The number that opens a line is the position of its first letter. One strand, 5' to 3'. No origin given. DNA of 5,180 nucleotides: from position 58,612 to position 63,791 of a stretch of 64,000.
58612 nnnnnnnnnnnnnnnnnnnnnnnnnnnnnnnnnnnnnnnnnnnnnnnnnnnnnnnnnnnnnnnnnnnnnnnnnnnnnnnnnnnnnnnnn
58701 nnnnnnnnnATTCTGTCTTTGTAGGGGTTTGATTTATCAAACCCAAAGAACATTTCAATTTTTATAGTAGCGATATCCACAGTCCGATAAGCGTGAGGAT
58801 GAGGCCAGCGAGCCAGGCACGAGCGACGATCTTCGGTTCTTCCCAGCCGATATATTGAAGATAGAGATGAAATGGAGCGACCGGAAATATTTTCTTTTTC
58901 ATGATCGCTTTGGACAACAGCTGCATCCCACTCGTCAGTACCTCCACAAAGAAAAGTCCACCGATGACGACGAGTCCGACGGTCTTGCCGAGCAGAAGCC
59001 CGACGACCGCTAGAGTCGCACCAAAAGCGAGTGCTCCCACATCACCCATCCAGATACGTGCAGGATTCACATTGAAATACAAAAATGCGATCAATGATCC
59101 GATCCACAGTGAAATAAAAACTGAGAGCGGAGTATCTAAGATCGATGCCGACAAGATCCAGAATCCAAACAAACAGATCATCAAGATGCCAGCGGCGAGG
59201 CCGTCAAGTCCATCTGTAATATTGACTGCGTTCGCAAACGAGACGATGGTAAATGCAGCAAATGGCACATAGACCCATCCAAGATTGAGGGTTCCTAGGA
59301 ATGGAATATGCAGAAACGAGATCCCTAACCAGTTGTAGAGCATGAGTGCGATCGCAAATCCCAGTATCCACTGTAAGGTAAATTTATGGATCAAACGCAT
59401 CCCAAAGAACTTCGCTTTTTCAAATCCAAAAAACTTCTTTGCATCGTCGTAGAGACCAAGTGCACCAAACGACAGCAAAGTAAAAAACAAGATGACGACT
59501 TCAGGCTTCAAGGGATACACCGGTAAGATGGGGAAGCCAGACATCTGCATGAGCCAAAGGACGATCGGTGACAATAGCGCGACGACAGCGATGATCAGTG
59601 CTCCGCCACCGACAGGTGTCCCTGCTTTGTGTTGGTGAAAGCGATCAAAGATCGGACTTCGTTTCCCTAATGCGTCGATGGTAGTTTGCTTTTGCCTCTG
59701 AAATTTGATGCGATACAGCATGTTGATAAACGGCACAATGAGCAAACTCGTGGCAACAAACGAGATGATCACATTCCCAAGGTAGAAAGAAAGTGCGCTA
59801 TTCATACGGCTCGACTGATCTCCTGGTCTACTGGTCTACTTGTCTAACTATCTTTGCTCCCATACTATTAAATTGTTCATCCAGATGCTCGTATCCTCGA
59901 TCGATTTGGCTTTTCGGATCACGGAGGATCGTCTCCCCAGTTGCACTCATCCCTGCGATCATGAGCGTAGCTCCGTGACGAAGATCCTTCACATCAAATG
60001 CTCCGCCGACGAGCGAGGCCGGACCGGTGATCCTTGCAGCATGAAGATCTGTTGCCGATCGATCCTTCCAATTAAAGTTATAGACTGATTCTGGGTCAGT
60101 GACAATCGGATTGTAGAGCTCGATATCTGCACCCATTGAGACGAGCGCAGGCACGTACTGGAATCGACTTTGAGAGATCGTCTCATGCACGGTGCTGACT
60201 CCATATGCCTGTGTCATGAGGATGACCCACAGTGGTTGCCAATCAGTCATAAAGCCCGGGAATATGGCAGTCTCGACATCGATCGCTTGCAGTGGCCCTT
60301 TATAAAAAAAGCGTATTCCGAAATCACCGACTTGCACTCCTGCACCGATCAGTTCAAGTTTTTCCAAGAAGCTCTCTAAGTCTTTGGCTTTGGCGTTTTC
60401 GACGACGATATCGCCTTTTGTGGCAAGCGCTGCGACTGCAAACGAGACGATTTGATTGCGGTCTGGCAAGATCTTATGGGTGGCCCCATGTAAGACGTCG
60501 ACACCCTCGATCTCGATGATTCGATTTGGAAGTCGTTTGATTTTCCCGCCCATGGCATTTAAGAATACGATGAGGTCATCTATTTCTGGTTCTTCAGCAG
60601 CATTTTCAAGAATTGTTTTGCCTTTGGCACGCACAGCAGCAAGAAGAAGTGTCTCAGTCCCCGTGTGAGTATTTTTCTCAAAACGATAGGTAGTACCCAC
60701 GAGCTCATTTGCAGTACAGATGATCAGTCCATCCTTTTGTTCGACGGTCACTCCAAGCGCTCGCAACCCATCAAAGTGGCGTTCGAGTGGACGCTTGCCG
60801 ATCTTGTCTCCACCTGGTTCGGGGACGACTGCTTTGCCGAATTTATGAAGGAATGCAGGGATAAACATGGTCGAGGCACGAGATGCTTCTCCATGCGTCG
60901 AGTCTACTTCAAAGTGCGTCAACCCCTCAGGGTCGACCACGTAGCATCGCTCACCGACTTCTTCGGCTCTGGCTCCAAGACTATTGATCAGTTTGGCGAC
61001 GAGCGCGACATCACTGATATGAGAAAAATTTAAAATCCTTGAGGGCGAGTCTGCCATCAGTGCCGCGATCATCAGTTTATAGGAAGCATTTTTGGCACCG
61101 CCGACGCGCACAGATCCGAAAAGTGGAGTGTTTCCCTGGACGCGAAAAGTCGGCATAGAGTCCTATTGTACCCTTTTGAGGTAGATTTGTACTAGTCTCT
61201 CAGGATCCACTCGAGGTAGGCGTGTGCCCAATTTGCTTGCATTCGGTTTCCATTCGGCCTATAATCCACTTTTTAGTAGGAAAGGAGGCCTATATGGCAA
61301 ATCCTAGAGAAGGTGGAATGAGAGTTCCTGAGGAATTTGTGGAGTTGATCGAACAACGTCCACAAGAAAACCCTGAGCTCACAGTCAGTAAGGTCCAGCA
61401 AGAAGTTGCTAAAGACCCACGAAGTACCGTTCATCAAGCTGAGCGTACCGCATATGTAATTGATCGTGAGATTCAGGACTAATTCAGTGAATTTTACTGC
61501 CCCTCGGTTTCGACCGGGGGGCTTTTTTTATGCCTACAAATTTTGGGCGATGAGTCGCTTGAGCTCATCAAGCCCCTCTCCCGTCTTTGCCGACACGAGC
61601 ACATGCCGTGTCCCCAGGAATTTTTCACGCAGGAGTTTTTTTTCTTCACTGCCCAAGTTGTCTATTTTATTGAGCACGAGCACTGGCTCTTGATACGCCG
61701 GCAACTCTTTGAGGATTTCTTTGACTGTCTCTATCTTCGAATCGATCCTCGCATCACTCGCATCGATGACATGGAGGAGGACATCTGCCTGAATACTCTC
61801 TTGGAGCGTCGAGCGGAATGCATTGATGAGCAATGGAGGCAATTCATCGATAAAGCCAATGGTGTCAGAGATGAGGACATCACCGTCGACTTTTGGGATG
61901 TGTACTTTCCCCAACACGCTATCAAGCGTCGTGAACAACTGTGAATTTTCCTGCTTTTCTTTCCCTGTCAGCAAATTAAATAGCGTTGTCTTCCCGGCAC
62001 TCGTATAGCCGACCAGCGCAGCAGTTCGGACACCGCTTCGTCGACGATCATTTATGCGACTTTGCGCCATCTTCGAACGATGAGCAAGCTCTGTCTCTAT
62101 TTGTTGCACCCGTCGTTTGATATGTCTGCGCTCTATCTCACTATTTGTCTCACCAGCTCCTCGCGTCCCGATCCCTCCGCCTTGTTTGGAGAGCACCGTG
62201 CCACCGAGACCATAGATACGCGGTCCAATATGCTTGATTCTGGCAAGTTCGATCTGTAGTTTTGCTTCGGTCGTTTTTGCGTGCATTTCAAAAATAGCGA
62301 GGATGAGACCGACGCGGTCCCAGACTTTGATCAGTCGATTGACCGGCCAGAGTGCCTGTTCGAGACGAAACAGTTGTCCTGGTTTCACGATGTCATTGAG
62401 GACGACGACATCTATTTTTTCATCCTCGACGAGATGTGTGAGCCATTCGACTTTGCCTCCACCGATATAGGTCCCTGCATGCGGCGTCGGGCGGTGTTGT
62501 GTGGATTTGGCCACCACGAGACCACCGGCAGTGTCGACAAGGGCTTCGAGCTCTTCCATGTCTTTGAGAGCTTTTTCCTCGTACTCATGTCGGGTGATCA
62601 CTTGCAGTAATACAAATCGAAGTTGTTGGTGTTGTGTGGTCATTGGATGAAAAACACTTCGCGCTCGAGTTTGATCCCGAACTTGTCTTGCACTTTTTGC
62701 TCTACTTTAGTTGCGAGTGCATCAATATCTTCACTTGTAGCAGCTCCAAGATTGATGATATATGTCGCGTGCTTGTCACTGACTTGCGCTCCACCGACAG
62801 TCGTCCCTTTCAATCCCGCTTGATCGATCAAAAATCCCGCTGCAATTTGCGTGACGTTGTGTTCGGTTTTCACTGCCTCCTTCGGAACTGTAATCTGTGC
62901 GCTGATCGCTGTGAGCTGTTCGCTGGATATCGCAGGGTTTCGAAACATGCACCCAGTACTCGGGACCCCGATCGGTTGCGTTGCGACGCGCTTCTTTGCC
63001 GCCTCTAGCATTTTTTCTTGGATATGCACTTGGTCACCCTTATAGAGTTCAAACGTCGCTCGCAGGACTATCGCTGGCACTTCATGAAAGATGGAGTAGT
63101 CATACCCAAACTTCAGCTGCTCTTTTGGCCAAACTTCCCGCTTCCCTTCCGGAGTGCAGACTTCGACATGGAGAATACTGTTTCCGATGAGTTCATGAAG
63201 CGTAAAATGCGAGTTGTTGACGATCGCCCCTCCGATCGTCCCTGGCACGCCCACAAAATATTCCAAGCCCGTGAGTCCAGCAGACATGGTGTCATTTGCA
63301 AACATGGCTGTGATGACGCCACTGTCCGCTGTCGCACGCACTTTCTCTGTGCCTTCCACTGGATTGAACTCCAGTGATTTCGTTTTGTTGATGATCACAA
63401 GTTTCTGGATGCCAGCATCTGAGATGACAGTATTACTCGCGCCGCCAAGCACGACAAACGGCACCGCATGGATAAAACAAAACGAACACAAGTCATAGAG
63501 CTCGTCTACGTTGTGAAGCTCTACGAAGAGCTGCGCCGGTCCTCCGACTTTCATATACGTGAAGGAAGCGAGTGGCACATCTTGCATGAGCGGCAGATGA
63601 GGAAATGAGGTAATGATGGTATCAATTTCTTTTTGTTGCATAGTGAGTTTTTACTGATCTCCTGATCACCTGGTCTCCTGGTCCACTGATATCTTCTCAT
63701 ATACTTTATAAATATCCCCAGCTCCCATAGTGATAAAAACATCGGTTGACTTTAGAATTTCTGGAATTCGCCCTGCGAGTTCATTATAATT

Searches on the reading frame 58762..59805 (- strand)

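Call 46: search_protein_families(library=pfam, proteins=[window:58762-59805:-], max_evalue=0.001)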
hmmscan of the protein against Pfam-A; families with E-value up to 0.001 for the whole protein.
window:58762-59805:- (347 aa): 1 family
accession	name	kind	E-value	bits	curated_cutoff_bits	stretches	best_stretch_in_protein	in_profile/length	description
PF00953.26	Glycos_transf_4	-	4.4e-29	102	27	1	104-271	2-158/160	Glycosyl transferase family 4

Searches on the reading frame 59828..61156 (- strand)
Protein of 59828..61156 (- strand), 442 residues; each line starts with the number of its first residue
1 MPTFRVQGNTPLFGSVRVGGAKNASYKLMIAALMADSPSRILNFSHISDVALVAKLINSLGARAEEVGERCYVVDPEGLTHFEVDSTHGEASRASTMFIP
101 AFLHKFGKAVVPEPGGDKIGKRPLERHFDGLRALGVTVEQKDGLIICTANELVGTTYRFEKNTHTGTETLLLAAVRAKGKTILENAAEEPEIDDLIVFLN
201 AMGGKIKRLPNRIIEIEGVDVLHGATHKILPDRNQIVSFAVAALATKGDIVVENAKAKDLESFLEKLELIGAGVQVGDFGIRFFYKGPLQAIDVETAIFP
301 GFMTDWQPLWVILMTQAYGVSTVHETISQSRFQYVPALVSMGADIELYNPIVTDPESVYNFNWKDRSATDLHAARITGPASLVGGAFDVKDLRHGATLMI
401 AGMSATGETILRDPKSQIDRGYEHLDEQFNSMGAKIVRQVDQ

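Call 46: search_protein_families(library=pfam, proteins=[window:59828-61156:-], max_evalue=0.001)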
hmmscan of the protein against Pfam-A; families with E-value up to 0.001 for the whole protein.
window:59828-61156:- (442 aa): 1 family
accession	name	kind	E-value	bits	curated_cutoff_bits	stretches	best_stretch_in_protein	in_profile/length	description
PF00275.25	EPSP_synthase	-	7.1e-66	223.1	22.8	1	6-427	1-415/417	EPSP synthase (3-phosphoshikimate 1-carboxyvinyltransferase)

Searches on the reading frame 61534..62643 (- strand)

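Call 46: search_protein_families(library=pfam, proteins=[window:61534-62643:-], max_evalue=0.001)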
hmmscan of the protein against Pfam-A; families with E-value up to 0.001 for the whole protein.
window:61534-62643:- (369 aa): 10 families
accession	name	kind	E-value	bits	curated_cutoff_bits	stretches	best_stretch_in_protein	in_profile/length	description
PF13167.11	GTP-bdg_N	-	1e-21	77.7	25.4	1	28-118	3-88/89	GTP-binding GTPase N-terminal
PF16360.10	GTP-bdg_M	-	3.8e-21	75.9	29.5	1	121-199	1-78/79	GTP-binding GTPase Middle Region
PF01926.29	MMR_HSR1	-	2.4e-19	69.9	21.9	1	208-326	2-113/113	50S ribosome-binding GTPase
PF03193.22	RsgA_GTPase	-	4.9e-08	33.4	30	0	318-367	54-106/174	RsgA GTPase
PF02421.24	FeoB_N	-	5.5e-08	32.9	27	1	207-363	2-154/156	Ferrous iron transport protein B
PF16897.10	MMR_HSR1_Xtn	-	2.2e-07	31.2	35.2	1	300-369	38-104/106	C-terminal region of MMR_HSR1 domain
PF02492.25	cobW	-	4.9e-06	26.7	20.7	0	251-336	81-163/180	CobW/HypB/UreG, nucleotide-binding domain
PF00009.33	GTP_EFTU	-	8.5e-05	22.7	26.5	0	284-366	91-183/188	Elongation factor Tu GTP binding domain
PF00025.27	Arf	-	0.00046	20.2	22.3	0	210-361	19-166/174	ADP-ribosylation factor family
PF00005.33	ABC_tran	-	0.00085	20.4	25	0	207-236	13-42/137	ABC transporter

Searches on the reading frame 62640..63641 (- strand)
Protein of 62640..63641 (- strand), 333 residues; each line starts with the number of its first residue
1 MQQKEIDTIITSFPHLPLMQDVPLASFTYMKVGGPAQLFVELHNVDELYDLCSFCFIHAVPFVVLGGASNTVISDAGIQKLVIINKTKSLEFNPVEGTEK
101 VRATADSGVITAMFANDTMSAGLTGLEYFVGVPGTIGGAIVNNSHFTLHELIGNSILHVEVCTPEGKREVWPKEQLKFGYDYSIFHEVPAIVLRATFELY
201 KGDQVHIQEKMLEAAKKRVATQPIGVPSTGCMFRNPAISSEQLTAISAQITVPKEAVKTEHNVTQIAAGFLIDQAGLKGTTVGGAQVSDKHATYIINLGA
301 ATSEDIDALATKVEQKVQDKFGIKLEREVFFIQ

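Call 46: search_protein_families(library=pfam, proteins=[window:62640-63641:-], max_evalue=0.001)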
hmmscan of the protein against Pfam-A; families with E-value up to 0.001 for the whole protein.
window:62640-63641:- (333 aa): 2 families
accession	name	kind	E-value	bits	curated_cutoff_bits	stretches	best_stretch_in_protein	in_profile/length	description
PF02873.21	MurB_C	-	2.3e-31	108.3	27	1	207-332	2-99/99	UDP-N-acetylenolpyruvoylglucosamine reductase, C-terminal domain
PF01565.28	FAD_binding_4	-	5.3e-12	46.1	26.4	1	37-167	2-134/139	FAD binding domain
